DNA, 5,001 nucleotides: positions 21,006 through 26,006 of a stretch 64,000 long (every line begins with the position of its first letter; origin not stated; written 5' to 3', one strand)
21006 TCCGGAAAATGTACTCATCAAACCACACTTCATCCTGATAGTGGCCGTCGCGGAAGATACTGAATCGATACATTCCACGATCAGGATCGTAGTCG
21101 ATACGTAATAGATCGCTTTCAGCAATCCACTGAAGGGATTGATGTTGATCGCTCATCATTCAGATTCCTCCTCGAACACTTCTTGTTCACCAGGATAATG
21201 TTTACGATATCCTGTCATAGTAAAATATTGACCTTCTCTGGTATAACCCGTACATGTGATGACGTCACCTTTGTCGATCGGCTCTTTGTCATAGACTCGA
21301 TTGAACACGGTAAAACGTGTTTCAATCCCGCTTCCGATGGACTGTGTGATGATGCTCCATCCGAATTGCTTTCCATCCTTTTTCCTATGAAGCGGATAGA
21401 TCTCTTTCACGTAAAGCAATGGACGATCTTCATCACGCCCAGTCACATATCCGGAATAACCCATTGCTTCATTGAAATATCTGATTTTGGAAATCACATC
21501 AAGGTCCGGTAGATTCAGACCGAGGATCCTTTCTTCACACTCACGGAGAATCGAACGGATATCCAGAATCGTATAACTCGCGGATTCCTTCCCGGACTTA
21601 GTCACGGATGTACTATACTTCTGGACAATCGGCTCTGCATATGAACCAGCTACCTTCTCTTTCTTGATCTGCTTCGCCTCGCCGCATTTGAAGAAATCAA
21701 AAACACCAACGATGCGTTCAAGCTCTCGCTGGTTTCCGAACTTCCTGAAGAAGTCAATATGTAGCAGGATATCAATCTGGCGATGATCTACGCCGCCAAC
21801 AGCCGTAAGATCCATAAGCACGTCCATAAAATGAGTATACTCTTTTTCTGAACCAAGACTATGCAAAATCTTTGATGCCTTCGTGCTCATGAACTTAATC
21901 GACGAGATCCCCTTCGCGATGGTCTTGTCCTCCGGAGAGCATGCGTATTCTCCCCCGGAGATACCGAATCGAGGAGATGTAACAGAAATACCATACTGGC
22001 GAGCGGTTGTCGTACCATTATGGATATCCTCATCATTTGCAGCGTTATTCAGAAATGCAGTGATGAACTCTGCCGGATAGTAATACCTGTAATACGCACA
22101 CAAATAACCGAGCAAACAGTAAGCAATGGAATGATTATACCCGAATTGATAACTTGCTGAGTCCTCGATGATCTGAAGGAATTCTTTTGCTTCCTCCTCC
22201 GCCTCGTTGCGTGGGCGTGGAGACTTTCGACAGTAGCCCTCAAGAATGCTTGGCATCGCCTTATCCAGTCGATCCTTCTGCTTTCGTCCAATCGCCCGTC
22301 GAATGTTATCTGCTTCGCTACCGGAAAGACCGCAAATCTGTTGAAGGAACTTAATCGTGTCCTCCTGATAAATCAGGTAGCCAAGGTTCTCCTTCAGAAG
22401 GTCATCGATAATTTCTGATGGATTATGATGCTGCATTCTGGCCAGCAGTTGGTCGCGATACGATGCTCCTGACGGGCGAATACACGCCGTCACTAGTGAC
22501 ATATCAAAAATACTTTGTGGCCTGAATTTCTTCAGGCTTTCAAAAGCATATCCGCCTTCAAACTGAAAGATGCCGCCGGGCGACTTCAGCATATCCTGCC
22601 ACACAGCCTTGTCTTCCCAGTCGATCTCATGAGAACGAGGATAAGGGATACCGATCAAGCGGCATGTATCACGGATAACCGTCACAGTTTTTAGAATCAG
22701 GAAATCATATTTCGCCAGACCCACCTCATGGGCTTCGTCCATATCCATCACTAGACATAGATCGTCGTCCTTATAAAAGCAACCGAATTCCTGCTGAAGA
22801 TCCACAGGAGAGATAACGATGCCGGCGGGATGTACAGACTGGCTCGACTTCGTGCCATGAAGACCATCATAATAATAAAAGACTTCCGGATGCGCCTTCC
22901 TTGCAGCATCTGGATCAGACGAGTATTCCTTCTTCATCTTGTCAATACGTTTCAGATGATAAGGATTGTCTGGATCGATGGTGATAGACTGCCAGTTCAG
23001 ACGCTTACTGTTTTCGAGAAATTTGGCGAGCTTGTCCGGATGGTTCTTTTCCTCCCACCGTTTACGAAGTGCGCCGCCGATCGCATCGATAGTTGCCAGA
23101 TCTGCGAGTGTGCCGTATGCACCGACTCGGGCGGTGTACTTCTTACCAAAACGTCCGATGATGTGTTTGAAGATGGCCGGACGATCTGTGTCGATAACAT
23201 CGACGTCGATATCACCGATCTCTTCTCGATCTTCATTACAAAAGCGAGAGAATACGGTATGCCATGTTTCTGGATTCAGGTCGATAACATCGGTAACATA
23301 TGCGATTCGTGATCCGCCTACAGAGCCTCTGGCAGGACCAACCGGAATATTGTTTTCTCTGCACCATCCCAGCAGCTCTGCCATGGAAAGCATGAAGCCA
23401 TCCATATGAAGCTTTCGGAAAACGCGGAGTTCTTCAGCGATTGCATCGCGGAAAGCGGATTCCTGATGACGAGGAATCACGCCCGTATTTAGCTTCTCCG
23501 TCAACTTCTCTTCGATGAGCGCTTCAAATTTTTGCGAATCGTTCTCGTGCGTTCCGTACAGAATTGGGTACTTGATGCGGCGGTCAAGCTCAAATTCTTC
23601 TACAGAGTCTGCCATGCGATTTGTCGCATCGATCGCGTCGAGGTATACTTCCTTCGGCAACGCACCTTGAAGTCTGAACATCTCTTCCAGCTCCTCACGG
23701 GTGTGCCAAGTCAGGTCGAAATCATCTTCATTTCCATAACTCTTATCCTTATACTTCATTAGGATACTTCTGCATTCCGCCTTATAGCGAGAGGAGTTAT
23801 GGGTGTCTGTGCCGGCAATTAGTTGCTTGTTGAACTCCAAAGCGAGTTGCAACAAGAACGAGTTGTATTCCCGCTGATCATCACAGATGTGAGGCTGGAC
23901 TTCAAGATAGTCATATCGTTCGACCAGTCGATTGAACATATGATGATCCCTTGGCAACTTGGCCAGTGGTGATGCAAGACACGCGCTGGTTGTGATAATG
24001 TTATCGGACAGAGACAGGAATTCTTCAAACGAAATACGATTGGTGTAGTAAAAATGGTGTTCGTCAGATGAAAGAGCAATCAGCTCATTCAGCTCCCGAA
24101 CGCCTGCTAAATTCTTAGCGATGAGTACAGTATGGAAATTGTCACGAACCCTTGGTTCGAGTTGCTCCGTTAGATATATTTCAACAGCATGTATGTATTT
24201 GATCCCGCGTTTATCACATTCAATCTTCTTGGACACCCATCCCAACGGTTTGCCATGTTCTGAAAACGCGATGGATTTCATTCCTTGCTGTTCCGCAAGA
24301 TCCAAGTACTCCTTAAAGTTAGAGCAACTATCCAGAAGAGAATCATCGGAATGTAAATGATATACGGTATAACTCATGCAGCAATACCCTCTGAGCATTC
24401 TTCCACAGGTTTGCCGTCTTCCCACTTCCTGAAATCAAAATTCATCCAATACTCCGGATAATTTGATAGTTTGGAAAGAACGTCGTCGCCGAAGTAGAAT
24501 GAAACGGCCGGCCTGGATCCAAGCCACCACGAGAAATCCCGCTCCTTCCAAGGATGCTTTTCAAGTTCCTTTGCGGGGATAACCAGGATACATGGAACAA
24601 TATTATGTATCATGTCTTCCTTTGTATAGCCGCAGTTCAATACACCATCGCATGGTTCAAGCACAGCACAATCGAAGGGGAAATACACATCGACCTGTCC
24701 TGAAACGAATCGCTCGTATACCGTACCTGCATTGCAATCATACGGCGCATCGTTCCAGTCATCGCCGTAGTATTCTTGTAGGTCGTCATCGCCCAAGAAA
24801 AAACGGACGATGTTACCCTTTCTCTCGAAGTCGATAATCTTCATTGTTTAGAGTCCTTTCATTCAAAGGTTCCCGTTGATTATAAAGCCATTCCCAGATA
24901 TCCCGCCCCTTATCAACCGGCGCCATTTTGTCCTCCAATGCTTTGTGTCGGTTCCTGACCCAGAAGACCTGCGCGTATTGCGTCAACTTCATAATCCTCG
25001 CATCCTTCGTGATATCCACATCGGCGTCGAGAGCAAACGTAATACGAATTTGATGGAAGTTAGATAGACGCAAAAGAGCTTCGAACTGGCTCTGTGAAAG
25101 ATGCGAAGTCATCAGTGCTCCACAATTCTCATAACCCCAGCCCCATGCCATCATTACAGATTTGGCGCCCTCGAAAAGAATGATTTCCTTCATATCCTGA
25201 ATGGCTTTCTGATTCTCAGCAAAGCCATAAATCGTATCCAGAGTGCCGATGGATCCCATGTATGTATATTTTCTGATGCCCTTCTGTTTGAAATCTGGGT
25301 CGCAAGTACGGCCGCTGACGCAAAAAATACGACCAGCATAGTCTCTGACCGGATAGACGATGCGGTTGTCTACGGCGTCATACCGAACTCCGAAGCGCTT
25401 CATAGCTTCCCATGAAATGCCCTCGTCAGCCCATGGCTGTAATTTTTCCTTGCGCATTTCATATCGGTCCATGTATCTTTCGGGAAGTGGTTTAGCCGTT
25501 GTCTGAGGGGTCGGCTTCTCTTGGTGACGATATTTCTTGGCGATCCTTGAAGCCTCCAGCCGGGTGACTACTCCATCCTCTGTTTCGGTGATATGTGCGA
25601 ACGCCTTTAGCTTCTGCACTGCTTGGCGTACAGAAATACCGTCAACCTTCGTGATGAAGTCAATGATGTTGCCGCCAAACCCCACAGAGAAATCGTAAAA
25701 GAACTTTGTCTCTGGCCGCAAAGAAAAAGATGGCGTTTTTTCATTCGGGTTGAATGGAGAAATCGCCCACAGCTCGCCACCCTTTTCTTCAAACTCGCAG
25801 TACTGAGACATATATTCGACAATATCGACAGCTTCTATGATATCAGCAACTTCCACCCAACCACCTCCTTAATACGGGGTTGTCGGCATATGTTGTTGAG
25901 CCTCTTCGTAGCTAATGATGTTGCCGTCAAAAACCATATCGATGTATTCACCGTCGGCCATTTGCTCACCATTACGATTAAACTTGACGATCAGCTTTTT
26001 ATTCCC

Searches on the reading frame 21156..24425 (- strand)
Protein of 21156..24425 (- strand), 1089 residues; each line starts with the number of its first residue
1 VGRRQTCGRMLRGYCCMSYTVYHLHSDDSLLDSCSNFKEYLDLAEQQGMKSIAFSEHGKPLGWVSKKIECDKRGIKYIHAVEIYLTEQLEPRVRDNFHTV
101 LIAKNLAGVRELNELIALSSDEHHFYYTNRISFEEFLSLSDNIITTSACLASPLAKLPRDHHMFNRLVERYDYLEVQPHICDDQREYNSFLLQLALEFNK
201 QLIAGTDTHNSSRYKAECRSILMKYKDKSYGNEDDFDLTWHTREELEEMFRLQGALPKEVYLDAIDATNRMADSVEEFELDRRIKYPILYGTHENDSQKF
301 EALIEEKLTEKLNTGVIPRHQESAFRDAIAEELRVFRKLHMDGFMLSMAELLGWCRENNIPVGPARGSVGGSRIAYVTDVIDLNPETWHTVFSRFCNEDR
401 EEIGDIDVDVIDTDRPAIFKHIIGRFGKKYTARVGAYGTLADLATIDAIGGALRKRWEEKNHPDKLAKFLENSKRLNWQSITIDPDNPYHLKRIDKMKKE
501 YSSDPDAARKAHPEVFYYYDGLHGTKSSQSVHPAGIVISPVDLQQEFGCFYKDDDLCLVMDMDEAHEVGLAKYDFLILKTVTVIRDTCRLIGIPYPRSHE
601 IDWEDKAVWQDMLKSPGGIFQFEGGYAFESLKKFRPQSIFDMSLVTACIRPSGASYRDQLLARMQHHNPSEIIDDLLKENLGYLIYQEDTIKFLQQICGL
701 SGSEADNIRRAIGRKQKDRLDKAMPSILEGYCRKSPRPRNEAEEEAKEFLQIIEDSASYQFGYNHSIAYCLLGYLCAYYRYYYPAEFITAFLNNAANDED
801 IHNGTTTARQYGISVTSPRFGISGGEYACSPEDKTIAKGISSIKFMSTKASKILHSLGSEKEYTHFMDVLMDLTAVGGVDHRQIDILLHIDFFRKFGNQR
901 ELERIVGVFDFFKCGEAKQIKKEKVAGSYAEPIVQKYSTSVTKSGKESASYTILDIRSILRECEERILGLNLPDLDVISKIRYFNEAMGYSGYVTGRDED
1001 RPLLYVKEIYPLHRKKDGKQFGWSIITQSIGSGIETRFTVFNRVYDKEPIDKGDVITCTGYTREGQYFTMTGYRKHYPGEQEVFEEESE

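Call 74: search_protein_families(library=pfam, proteins=[window:21156-24425:-], max_evalue=0.001)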
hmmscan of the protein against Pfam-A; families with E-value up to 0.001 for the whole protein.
window:21156-24425:- (1089 aa): 3 families
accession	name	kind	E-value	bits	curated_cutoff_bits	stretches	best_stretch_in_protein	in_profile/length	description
PF07733.18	DNA_pol3_alpha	-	3.7e-42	145.2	23.9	1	299-576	2-259/260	Bacterial DNA polymerase III alpha NTPase domain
PF02811.25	PHP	-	1.2e-21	78.2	26.4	1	22-159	2-134/164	PHP domain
PF17657.6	DNA_pol3_finger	-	1.4e-20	73.7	22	1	581-731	2-162/166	Bacterial DNA polymerase III alpha subunit finger domain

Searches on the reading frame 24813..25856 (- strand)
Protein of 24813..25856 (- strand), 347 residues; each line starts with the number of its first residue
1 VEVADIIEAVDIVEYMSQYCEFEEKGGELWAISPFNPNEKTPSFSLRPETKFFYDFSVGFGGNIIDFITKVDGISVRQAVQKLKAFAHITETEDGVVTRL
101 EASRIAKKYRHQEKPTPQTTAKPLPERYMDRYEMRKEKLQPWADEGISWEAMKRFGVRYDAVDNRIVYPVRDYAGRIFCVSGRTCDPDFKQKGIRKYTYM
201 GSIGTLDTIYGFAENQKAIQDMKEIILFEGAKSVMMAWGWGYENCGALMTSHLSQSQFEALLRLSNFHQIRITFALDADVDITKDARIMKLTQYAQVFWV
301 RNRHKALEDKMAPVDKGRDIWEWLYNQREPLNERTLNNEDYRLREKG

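Call 74: search_protein_families(library=pfam, proteins=[window:24813-25856:-], max_evalue=0.001)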
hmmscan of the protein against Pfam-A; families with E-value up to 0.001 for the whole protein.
window:24813-25856:- (347 aa): 2 families
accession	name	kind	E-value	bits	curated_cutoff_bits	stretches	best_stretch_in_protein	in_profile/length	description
PF01807.25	Zn_ribbon_DnaG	-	1.9e-16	60.1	24.9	1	3-90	6-92/98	CHC2 zinc finger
PF08275.17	DNAG_N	-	0.00047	20.7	26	0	153-192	68-105/128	DNA primase catalytic core, N-terminal domain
